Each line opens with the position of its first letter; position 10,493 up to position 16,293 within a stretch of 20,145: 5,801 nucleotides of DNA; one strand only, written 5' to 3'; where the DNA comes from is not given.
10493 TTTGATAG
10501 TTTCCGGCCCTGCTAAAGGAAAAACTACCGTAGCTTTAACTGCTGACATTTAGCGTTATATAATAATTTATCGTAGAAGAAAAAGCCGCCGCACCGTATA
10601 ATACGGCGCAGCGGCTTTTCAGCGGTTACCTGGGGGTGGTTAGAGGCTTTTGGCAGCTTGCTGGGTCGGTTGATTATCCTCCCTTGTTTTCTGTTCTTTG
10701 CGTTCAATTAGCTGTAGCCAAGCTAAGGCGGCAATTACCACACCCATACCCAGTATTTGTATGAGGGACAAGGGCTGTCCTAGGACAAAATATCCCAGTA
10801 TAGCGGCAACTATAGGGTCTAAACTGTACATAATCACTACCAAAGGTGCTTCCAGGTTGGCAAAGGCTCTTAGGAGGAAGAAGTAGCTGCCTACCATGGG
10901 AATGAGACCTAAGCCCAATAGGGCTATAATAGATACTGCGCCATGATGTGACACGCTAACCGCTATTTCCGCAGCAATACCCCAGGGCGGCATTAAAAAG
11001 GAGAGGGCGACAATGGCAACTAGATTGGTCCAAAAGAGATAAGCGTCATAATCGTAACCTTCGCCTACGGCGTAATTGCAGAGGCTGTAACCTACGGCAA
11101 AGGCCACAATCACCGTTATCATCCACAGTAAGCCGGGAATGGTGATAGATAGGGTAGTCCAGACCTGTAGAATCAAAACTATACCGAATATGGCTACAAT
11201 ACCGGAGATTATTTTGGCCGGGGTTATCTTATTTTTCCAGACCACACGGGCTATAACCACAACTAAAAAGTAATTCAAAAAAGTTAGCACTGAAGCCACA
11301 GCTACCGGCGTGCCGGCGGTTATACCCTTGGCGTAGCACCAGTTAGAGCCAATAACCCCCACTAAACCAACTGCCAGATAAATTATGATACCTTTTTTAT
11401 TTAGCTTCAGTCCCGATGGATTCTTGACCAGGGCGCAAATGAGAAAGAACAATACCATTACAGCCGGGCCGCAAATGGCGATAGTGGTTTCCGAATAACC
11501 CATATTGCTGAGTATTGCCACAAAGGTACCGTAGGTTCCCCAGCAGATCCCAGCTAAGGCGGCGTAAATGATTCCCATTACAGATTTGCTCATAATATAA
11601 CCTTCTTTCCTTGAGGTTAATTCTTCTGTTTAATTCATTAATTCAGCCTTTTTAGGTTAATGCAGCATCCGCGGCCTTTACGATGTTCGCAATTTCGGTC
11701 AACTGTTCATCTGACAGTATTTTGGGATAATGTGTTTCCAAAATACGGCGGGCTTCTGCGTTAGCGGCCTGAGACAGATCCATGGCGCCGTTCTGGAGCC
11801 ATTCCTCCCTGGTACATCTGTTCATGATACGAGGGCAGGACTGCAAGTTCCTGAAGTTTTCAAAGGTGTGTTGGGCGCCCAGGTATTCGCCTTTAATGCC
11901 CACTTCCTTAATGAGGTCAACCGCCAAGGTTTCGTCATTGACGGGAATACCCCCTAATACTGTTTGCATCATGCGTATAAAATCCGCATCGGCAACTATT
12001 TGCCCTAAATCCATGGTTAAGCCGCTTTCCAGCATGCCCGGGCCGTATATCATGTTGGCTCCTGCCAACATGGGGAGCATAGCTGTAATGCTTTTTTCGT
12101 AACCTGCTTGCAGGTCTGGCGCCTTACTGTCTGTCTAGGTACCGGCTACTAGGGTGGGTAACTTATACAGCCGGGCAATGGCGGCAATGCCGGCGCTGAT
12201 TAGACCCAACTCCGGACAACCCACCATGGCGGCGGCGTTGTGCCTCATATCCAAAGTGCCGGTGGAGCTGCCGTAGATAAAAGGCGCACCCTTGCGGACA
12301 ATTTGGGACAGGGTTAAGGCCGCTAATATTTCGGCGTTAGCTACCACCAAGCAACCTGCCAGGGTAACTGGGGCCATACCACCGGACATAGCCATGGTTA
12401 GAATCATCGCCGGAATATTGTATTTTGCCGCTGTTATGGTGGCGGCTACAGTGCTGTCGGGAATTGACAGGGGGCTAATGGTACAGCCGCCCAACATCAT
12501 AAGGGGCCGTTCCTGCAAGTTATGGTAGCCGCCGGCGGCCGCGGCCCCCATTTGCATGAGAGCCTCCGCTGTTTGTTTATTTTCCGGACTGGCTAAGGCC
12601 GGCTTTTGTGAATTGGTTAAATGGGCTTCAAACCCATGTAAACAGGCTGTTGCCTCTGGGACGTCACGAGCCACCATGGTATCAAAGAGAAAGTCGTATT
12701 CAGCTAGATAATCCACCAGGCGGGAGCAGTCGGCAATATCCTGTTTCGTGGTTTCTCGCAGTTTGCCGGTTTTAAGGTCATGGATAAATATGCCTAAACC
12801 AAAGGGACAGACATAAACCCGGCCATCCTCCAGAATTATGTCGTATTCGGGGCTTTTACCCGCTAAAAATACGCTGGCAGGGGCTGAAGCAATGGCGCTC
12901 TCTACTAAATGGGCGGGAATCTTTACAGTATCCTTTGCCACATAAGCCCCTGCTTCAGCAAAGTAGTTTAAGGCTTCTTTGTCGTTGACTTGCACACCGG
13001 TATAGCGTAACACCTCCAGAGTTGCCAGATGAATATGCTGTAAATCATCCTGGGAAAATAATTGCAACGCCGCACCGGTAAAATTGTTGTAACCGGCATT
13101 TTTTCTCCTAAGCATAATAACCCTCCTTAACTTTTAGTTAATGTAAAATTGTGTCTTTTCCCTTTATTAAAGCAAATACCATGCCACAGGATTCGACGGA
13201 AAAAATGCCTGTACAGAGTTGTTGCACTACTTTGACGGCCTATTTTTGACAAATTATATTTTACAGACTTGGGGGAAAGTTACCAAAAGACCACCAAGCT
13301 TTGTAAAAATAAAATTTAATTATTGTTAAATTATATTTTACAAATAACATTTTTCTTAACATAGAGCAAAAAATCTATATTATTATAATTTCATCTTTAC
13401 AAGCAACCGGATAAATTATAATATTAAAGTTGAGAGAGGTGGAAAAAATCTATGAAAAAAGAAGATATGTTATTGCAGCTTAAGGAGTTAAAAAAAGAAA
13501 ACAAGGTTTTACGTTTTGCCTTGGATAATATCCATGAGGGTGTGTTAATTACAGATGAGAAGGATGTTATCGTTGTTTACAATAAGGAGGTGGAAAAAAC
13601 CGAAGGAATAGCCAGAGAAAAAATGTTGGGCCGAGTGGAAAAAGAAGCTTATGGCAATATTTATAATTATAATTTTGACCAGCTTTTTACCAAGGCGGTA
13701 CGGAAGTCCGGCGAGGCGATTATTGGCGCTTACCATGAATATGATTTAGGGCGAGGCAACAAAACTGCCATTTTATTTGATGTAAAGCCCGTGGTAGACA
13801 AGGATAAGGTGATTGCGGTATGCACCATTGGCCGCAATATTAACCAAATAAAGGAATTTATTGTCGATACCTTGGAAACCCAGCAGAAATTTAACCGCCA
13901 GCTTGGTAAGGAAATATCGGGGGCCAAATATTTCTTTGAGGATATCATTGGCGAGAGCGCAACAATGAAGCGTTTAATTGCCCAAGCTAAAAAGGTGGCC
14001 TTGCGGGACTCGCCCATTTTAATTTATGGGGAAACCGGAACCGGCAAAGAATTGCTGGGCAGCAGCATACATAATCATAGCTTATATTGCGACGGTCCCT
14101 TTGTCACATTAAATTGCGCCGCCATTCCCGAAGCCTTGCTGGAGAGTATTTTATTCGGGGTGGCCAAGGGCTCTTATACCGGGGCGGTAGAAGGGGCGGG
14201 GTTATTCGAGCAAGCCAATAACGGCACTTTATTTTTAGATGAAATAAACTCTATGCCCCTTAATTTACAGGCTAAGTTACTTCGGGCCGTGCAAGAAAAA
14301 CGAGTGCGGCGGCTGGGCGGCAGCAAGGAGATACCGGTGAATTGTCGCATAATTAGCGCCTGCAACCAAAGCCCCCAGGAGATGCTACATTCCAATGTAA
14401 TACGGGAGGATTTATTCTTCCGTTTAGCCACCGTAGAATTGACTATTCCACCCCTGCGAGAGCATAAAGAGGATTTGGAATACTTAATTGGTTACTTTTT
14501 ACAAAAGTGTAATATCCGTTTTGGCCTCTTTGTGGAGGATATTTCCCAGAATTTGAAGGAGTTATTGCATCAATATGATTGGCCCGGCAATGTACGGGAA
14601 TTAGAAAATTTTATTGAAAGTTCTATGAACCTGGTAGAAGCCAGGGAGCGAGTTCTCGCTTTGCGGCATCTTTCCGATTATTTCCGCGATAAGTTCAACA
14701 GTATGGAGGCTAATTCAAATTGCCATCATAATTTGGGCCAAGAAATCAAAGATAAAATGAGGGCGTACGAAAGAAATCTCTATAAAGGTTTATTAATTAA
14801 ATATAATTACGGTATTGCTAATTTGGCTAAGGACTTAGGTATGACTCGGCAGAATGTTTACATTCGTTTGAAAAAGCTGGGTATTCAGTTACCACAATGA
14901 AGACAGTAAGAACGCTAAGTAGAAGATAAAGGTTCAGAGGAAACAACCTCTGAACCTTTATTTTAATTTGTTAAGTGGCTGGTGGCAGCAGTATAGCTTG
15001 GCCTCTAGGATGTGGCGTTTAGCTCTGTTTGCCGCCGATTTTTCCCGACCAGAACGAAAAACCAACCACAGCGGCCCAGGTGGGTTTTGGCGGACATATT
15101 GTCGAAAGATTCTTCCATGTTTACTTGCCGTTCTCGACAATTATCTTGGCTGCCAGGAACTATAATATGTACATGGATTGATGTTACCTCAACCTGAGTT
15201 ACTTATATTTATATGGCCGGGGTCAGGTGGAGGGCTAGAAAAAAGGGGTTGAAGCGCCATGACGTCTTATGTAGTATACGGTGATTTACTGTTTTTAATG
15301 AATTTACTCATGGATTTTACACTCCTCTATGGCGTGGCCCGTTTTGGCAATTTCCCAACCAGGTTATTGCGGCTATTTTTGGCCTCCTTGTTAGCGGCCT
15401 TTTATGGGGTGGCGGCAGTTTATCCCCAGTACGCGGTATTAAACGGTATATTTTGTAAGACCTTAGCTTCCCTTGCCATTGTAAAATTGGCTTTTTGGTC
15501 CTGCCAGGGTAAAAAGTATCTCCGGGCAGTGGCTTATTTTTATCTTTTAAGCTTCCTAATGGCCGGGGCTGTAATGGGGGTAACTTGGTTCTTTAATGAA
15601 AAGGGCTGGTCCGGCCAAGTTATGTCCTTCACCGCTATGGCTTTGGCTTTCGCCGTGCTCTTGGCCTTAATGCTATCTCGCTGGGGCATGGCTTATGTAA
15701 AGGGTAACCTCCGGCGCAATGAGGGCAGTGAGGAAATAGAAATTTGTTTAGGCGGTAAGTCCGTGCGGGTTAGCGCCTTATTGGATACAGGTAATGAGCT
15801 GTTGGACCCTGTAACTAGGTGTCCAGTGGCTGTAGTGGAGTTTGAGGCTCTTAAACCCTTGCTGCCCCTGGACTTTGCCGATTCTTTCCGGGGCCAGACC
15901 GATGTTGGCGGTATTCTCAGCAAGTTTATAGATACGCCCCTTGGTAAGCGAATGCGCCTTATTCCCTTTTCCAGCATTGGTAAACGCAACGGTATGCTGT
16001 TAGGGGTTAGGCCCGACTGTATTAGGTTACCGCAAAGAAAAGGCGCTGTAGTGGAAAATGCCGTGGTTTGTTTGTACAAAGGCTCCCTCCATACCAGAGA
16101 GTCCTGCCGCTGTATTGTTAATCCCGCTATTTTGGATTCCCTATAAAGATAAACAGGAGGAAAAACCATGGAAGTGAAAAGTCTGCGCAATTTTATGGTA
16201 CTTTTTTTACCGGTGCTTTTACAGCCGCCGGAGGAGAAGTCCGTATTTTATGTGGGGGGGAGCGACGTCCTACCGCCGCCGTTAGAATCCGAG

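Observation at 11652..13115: In-frame amber codon at the pyrrolysine position of an MttB-type methyltransferase: genetic-code expansion in a spore-forming bacterium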

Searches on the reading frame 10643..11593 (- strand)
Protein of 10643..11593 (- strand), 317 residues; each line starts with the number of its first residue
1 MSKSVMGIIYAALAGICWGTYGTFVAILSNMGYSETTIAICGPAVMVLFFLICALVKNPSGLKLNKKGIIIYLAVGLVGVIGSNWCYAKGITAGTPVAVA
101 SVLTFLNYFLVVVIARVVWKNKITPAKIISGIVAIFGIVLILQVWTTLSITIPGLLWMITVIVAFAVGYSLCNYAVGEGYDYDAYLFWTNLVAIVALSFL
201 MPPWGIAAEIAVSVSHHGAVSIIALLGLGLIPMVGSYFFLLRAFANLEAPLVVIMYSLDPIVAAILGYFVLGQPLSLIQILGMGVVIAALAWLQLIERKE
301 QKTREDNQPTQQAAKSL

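Call 6: search_protein_families(library=pfam, proteins=[window:10643-11593:-])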
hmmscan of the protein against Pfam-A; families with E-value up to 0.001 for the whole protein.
window:10643-11593:- (317 aa): 1 family
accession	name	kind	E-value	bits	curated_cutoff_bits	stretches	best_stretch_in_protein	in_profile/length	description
PF00892.27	EamA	-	7.3e-27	94.7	28.2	2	6-142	2-134/135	EamA-like transporter family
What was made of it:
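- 10640..11593 (-): EamA/DMT-family transporter, 58 nt downstream of mttB on the same strand; the presumed substrate permease. Pfam EamA (call 6).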

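Call 51: search_protein_families(library=ncbifam, proteins=[window:10643-11593:-], max_evalue=0.00001)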
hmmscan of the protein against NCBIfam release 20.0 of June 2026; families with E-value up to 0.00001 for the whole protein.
window:10643-11593:- (317 aa): 1 family
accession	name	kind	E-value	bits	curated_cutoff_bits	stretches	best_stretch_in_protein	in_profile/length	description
TIGR00950.1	2A78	equivalog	3e-16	59.6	230.2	1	18-290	1-263/264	carboxylate/amino acid/amine transporter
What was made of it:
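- The protein passes the curated equivalog threshold for the trimethylamine enzyme (call 51).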

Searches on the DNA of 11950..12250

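Call 54: search_rna_families(source=window, start=11950, end=12250, threshold=gathering, show_alignments=1)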
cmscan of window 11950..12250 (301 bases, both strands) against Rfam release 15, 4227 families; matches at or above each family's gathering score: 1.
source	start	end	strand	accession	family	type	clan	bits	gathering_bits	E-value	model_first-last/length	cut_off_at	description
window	12038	12137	-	RF02510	PYLIS_3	Cis-reg;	-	70.2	38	1.3e-14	1-100/100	no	Pyrrolysine insertion sequence mttB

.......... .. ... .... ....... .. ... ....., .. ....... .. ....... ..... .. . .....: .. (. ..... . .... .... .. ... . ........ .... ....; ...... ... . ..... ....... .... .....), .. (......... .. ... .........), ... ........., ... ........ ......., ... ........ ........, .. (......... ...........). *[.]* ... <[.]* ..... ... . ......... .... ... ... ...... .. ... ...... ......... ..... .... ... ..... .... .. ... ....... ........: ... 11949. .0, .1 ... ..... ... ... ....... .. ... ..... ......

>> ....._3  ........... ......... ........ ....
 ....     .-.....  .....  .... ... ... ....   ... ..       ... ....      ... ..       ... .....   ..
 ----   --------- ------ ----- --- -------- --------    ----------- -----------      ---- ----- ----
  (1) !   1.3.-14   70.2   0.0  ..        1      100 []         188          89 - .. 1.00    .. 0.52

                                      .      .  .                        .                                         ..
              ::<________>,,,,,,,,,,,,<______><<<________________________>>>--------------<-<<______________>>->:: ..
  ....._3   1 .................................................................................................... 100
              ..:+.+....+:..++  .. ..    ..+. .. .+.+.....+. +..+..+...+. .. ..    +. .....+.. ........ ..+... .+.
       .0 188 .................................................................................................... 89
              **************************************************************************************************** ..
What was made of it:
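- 12038..12137 (-): Match to Rfam RF02510 PYLIS_3 (the mttB region that starts at the UAG). It is best read as conserved coding sequence, not as a proven RNA structure. The model has few pairs, and four of them are non-canonical here (call 54).
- On PYLIS_3 cis-element (Rfam RF02510): The model has few pairs, and four are non-canonical in this match (call 54).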

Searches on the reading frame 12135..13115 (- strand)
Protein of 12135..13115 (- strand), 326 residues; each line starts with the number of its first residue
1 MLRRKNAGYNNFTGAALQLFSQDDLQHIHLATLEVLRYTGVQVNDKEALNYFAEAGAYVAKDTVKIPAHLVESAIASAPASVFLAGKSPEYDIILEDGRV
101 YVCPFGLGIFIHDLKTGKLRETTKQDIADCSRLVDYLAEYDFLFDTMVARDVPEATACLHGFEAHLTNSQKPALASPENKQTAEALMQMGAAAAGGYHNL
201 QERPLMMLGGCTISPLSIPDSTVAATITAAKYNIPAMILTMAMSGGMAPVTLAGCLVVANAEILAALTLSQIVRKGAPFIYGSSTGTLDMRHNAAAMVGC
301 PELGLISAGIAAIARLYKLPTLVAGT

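Call 9: find_encoding_contigs(protein=window:12135-13115:-, flank=10000, max_places=6)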
Protein window:12135-13115:- (326 aa): 23 contigs read that carry it; 6 places shown.
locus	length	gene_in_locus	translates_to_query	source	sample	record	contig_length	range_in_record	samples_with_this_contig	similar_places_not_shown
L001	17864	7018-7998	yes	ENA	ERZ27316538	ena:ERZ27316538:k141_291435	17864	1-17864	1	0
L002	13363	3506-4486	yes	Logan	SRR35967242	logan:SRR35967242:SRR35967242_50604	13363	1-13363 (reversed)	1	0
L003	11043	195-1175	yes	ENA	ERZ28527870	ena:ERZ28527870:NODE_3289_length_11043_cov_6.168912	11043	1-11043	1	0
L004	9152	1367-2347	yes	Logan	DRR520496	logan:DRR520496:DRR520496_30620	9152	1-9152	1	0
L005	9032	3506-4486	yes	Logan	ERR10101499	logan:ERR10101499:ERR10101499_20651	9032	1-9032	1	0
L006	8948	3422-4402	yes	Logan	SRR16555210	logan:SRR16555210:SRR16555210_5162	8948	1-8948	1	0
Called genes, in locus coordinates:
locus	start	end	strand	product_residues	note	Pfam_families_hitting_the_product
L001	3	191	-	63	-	?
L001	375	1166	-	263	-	PF19293:CdaA_N, PF02457:DAC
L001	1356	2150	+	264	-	PF05949:DUF881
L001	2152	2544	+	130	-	PF06947:DUF1290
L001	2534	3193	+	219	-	PF05949:DUF881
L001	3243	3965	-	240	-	PF04542:Sigma70_r2, PF04545:Sigma70_r4, PF08281:Sigma70_r4_2 (faint), PF01381:HTH_3 (weak)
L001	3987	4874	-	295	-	PF03419:Peptidase_U4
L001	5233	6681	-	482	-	PF00989:PAS (faint), PF00158:Sigma54_activat, PF14532:Sigma54_activ_2, PF07728:AAA_5 (faint), PF25601:AAA_lid_14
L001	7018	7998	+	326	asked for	PF06253:MTTB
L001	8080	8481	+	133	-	PF06253:MTTB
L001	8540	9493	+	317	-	PF00892:EamA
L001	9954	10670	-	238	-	PF11967:RecO_N, PF02565:RecO_C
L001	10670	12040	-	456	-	PF03448:MgtE_N, PF00571:CBS, PF01769:MgtE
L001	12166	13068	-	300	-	PF00350:Dynamin_N (faint), PF01926:MMR_HSR1, PF02421:FeoB_N, PF02492:cobW (faint), PF03193:RsgA_GTPase (faint), PF04548:AIG1 (weak), PF00009:GTP_EFTU, PF07650:KH_2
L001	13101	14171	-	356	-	PF11258:DUF3048, PF17479:DUF3048_C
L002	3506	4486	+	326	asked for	PF06253:MTTB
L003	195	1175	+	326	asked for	PF06253:MTTB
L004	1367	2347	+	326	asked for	PF06253:MTTB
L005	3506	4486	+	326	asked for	PF06253:MTTB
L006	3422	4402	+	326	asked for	PF06253:MTTB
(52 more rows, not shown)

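Call 22: find_related_loci(query=window:12138-13115:-, collection=metagenome_contigs, flank=10000)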
Query seq(326 aa) (326 aa) in metagenome_contigs; peptide patterns used: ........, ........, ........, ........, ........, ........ (x = any residue, [..] = any of these).
191 stretches matched a pattern, but none encodes a relative of the query by tblastn (E <= 1e-3).
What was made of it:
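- Tried and rejected: The single-protein scan found nothing (call 22).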

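Call 24: find_related_loci(query=A1, collection=metagenome_contigs, flank=10000)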
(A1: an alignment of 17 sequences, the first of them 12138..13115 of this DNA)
Query A1 (326 aa) in metagenome_contigs; peptide patterns used: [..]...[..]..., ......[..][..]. (x = any residue, [..] = any of these).
600 stretches matched a pattern (row limit reached: there are more); 1 encode a relative of the query (tblastn E <= 1e-3); 1 distinct loci.
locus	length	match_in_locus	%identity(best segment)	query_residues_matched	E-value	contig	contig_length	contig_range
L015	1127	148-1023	49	18-307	3e-96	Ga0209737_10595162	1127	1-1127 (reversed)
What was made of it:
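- Tried and rejected: The alignment scan returned one 49%-identical fragment (call 24).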

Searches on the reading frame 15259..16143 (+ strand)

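Call 6: search_protein_families(library=pfam, proteins=[window:15259-16143:+])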
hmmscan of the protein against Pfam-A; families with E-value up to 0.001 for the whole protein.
window:15259-16143:+ (295 aa): 1 family
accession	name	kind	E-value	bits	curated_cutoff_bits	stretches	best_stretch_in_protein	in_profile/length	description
PF03419.18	Peptidase_U4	-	5.7e-72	242.9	28.4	1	5-291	1-284/284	Sporulation factor SpoIIGA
